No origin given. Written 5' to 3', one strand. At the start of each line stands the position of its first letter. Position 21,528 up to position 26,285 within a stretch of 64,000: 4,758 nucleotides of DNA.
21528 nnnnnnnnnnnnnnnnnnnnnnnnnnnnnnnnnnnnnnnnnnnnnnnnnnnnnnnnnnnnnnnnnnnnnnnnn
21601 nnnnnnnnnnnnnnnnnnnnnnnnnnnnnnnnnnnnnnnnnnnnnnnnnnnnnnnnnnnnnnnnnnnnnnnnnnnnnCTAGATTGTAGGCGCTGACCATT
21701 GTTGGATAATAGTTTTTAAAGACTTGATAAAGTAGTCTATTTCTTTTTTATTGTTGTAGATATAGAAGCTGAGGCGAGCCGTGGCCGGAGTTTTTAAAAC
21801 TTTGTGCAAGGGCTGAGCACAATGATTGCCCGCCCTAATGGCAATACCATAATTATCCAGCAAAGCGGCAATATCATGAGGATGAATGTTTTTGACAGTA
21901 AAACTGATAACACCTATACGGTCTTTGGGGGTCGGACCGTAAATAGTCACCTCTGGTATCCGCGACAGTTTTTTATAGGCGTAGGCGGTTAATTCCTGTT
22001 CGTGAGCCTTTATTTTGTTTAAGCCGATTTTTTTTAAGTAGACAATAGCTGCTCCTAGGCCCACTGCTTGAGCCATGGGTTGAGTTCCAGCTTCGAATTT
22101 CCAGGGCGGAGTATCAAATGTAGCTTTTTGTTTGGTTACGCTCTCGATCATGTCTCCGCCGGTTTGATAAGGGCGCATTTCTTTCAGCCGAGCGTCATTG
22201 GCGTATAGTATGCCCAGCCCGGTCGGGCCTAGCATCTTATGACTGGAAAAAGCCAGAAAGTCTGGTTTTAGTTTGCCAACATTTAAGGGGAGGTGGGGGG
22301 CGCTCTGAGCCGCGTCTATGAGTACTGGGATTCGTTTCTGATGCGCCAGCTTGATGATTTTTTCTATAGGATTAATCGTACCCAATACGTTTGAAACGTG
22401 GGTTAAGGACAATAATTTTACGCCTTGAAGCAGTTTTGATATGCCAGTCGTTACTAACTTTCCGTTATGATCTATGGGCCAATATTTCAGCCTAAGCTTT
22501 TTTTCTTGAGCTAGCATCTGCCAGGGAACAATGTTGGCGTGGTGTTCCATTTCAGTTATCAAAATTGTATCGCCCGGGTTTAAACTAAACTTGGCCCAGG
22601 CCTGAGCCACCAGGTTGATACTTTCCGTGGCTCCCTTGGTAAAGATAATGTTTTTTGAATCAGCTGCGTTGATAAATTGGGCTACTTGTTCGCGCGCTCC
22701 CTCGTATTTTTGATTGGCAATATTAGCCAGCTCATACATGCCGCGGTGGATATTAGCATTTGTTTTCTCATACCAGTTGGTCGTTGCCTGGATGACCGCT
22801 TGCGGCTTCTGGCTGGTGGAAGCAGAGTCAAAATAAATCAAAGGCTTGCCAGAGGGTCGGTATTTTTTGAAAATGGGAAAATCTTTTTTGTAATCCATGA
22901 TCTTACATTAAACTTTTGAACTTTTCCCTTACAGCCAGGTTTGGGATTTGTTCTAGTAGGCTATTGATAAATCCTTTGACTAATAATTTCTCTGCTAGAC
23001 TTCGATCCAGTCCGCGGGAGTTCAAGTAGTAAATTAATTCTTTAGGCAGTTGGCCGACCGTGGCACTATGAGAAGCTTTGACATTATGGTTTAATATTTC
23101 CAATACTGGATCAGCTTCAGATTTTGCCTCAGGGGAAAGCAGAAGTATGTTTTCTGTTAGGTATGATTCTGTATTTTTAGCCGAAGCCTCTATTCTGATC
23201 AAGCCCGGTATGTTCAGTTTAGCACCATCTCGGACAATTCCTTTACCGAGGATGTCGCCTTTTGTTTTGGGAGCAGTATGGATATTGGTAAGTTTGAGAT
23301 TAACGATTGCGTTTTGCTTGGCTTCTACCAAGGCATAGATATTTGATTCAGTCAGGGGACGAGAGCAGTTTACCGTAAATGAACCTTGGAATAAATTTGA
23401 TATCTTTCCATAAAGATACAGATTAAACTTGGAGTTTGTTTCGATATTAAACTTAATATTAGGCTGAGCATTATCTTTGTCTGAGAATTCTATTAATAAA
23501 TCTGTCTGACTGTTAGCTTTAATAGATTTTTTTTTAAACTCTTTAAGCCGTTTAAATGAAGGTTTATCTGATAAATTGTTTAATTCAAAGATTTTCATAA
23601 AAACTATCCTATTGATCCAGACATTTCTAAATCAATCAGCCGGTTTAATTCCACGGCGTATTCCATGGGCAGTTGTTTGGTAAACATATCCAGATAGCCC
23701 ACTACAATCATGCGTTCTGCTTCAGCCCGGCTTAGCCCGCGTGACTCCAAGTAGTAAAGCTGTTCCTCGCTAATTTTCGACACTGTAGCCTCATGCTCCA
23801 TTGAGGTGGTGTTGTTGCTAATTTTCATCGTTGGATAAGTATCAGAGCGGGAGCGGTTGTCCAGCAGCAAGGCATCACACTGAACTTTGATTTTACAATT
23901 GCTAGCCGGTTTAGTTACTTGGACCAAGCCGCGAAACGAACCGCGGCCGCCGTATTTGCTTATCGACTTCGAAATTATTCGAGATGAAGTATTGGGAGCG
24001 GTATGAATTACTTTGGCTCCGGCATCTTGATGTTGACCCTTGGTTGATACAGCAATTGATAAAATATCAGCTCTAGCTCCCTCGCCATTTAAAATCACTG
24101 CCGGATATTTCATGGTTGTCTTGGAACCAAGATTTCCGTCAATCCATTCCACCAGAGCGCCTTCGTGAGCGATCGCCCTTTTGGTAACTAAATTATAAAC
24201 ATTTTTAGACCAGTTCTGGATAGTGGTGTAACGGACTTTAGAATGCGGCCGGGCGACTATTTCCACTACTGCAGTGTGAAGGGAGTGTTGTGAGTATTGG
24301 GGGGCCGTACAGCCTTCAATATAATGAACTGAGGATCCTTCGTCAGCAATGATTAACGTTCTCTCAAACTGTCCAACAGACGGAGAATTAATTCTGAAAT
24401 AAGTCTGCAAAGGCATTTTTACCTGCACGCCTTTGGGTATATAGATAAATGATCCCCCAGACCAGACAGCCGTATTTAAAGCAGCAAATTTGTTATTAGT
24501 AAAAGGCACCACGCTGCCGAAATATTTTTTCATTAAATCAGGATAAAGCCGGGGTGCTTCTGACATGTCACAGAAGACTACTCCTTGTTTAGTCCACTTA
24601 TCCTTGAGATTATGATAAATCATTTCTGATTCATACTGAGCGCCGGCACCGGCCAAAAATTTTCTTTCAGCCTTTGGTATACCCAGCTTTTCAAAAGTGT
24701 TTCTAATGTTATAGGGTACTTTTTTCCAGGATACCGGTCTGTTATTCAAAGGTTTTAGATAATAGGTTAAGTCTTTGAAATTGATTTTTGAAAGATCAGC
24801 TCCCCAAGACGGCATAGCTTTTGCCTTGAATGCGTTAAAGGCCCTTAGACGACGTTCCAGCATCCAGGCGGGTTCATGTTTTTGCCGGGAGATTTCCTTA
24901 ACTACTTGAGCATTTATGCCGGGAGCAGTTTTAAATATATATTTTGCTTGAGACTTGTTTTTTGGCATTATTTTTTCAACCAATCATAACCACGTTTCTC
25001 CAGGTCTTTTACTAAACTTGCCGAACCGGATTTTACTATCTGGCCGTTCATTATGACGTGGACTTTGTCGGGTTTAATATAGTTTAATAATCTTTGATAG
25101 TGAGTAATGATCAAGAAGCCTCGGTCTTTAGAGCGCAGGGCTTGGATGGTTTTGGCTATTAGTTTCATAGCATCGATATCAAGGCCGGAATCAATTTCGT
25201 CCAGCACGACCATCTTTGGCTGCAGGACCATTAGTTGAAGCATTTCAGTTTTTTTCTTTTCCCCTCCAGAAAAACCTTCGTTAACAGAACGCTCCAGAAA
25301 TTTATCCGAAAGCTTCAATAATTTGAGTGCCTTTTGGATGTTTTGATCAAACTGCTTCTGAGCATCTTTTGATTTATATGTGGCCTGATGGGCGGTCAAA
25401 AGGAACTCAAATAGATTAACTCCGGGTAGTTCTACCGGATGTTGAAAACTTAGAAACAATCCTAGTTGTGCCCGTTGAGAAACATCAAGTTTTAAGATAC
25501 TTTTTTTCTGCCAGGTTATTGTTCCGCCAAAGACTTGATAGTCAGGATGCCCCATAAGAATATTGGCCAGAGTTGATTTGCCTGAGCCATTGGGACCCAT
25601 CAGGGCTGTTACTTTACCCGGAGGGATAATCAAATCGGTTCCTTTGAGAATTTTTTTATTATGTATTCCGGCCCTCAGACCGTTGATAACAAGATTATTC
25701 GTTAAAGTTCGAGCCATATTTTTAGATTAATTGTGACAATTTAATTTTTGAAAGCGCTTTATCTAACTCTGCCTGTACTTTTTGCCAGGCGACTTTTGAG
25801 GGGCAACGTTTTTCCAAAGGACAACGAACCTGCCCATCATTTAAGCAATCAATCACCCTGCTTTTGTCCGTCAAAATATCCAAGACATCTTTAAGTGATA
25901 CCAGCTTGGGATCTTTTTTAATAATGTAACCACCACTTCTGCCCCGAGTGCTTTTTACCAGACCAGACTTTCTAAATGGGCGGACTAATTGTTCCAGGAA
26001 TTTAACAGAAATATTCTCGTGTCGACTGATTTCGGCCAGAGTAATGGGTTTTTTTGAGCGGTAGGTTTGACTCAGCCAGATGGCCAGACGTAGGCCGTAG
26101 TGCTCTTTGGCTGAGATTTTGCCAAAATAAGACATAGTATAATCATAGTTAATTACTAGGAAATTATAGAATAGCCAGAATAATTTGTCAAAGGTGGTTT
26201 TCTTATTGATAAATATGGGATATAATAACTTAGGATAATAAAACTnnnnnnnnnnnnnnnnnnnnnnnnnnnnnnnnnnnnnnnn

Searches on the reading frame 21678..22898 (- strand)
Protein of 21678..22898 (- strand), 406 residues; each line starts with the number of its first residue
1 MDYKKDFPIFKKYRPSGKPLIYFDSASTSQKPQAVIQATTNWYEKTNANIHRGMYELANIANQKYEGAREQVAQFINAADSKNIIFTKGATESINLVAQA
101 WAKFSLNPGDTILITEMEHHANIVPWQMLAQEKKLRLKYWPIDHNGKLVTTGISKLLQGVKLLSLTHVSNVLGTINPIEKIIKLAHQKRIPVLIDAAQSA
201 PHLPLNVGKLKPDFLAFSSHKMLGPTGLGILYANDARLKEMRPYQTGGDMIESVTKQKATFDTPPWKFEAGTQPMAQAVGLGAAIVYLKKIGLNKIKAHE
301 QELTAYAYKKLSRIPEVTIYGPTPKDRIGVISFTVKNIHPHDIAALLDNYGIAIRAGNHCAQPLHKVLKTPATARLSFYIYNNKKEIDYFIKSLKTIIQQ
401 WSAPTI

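Call 10: search_protein_families(library=pfam, proteins=[window:21678-22898:-], max_evalue=0.00001)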
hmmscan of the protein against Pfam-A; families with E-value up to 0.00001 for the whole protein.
window:21678-22898:- (406 aa): 2 families
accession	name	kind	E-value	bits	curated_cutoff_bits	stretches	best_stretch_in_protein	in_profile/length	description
PF00266.25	Aminotran_5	-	3.5e-145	484.1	21.5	1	21-390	1-371/371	Aminotransferase class-V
PF00155.27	Aminotran_1_2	-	2.9e-11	43.6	19.7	1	34-392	21-359/361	Aminotransferase class I and II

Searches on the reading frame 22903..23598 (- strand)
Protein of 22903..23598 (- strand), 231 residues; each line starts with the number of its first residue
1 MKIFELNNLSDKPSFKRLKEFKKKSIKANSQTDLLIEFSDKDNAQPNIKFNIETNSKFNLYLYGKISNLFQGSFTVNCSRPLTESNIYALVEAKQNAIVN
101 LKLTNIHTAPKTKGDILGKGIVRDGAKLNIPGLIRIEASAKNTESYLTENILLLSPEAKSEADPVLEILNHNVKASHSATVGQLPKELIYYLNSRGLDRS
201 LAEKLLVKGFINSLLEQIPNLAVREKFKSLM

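Call 12: search_protein_families(library=pfam, proteins=[window:22903-23598:-], max_evalue=0.00001)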
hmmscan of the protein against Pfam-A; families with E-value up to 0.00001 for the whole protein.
window:22903-23598:- (231 aa): 1 family
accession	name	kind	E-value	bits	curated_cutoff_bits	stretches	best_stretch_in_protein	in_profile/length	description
PF01458.23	SUFBD_core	-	2.7e-38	132.1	27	1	47-210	69-232/232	SUF system FeS cluster assembly, SufBD core domain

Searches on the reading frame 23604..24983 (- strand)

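Call 12: search_protein_families(library=pfam, proteins=[window:23604-24983:-], max_evalue=0.00001)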
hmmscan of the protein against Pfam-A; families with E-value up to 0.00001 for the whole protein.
window:23604-24983:- (459 aa): 2 families
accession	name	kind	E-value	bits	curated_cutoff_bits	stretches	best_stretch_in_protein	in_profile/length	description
PF01458.23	SUFBD_core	-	1.2e-83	280.6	27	1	196-429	1-231/232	SUF system FeS cluster assembly, SufBD core domain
PF19295.5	SufBD_N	-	1.3e-14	54.7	23.5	1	34-193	19-171/172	SufBD protein N-terminal region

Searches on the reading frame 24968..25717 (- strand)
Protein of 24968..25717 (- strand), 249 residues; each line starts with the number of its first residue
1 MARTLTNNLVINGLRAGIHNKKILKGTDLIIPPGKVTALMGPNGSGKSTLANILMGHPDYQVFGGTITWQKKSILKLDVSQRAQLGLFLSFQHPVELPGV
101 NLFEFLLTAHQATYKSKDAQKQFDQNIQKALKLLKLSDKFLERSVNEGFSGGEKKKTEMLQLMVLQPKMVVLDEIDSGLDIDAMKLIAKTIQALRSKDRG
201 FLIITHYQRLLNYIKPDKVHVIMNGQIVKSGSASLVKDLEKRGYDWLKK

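Call 12: search_protein_families(library=pfam, proteins=[window:24968-25717:-], max_evalue=0.00001)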
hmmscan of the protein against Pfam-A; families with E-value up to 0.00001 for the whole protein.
window:24968-25717:- (249 aa): 3 families
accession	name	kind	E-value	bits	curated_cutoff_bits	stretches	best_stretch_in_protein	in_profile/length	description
PF00005.33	ABC_tran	-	7.8e-23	82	25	1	24-174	1-134/137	ABC transporter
PF02463.25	SMC_N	-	6.2e-11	42.6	40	1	22-214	11-205/220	RecF/RecN/SMC N terminal domain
PF13304.12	AAA_21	-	1.9e-09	38.5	27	0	162-206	253-298/304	AAA domain, putative AbiEii toxin, Type IV TA system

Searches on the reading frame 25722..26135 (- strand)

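Call 12: search_protein_families(library=pfam, proteins=[window:25722-26135:-], max_evalue=0.00001)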
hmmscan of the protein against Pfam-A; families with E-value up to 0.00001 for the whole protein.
window:25722-26135:- (137 aa): 1 family
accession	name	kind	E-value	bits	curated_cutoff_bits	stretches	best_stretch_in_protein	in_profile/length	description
PF02082.26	Rrf2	-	4.3e-29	101.8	30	1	7-137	1-130/132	Iron-dependent Transcriptional regulator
